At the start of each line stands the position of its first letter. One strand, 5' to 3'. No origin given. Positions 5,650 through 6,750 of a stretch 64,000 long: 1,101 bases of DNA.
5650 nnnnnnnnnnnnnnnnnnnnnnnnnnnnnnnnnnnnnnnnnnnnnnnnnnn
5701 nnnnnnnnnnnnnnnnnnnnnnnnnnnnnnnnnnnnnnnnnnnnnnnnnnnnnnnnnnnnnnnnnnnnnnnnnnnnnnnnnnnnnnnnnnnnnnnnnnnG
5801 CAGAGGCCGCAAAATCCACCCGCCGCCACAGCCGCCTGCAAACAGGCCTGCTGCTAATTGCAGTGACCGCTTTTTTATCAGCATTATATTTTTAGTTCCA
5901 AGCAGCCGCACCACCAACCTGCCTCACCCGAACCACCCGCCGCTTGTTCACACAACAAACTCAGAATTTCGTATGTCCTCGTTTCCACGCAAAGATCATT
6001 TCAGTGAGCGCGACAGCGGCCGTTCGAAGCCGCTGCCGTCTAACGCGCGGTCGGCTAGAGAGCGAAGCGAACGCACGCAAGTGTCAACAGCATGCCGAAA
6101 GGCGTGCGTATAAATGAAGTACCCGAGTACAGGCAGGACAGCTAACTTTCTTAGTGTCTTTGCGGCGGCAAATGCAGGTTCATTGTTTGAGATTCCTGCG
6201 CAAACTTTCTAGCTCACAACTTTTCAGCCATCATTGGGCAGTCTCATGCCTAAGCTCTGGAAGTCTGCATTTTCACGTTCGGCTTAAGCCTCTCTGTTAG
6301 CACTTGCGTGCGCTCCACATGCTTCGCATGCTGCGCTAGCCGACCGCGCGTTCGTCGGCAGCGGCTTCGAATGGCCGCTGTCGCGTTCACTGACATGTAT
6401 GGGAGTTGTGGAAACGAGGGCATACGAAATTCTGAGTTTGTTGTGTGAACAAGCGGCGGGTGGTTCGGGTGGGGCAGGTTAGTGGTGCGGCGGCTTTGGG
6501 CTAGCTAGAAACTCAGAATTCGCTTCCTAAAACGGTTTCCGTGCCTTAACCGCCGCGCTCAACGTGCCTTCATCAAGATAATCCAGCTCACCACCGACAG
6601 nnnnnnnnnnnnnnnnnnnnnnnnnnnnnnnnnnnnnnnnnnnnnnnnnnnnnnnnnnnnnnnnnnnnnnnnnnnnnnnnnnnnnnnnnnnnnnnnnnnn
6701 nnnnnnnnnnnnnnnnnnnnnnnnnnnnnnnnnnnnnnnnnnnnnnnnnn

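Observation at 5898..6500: A ~600-bp near-perfect hairpin fills the entire ubiB/recR convergent gap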

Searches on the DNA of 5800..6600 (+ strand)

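Call 11: search_dna_similar(query=window:5885-6510:+, collection=plasmids, mode=distant)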
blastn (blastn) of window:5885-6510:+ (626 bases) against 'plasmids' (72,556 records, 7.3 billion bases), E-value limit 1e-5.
No match.

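Call 40: search_rna_families(source=window, start=5800, end=6600, threshold=evalue, max_evalue=10)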
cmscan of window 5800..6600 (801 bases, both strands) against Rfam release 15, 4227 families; matches with E-value up to 10: 5.
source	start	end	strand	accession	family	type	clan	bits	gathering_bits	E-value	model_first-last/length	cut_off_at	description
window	5867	5960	-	RF02217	ZNFX1-AS1_3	Gene; lncRNA;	-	18.3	60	3.4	1-87/87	no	ZNFX1 antisense RNA 1 conserved region 3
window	6395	6449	+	RF02063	STnc350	Gene; sRNA;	-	15.8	60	5.2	1-68/68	no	Salmonella enterica sRNA STnc350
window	5826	5866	+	RF01929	bxd_1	Gene; lncRNA;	-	13.3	75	3.1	1-86/86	no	Bithoraxoid conserved region 1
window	6359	6403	+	RF03036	osmY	Gene; sRNA;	-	13.1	46.9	4.4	2-45/72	no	osmY RNA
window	6183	6298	+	RF02174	SMAD5-AS1_2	Gene; lncRNA;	-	9.8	50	8.2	1-129/129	no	SMAD5 antisense RNA 1 conserved region 2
